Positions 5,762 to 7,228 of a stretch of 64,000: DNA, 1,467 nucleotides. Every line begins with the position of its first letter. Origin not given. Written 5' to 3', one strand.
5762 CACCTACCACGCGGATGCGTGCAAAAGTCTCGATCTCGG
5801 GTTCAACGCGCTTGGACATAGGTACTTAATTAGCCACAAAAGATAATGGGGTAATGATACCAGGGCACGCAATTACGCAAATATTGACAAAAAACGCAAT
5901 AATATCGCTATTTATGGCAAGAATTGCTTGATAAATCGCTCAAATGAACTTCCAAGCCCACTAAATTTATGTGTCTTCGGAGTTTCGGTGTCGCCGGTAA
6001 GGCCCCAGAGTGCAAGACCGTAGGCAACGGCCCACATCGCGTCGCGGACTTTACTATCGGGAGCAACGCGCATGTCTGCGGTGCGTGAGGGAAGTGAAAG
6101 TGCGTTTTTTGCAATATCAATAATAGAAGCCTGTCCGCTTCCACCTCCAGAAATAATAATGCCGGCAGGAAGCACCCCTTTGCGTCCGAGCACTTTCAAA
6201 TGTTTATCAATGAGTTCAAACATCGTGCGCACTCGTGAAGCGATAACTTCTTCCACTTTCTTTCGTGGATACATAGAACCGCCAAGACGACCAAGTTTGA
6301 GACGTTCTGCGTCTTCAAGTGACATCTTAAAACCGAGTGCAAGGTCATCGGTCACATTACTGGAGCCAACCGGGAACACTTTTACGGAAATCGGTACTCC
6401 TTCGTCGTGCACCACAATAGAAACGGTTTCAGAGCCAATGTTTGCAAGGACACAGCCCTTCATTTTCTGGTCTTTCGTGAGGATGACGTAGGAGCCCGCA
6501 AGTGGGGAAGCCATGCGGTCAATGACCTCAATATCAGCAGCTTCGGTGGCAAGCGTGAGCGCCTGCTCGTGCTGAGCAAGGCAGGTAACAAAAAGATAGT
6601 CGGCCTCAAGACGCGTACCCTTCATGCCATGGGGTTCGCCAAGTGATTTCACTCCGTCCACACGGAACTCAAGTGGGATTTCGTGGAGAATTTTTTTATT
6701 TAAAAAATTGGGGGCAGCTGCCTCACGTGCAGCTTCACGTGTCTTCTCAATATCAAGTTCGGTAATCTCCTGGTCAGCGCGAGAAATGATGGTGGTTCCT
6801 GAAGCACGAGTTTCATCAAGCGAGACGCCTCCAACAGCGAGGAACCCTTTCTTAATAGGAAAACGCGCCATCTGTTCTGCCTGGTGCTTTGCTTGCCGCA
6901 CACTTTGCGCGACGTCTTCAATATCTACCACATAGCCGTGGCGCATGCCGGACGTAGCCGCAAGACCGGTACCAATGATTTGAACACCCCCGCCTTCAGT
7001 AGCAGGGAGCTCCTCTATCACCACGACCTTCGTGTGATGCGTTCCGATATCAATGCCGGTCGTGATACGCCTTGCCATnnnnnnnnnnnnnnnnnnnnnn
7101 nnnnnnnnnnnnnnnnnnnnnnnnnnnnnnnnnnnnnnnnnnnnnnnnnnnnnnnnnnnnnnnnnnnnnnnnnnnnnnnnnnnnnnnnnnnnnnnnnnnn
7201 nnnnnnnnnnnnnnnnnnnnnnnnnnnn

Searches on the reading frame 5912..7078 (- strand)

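Call 23: search_protein_families(library=pfam, proteins=[window:5912-7078:-], max_evalue=0.01)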
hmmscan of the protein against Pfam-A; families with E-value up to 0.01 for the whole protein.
window:5912-7078:- (388 aa): 3 families
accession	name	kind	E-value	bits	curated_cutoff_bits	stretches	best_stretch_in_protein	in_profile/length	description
PF14450.12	FtsA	-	3.3e-22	79.6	31.8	2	210-354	1-127/127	Cell division protein FtsA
PF02491.25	SHS2_FTSA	-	2.1e-14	54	25.4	1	92-165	9-79/79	SHS2 domain inserted in FTSA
PF11104.14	PilM_2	-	4e-05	23.2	27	1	194-330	167-301/340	Type IV pilus assembly protein PilM;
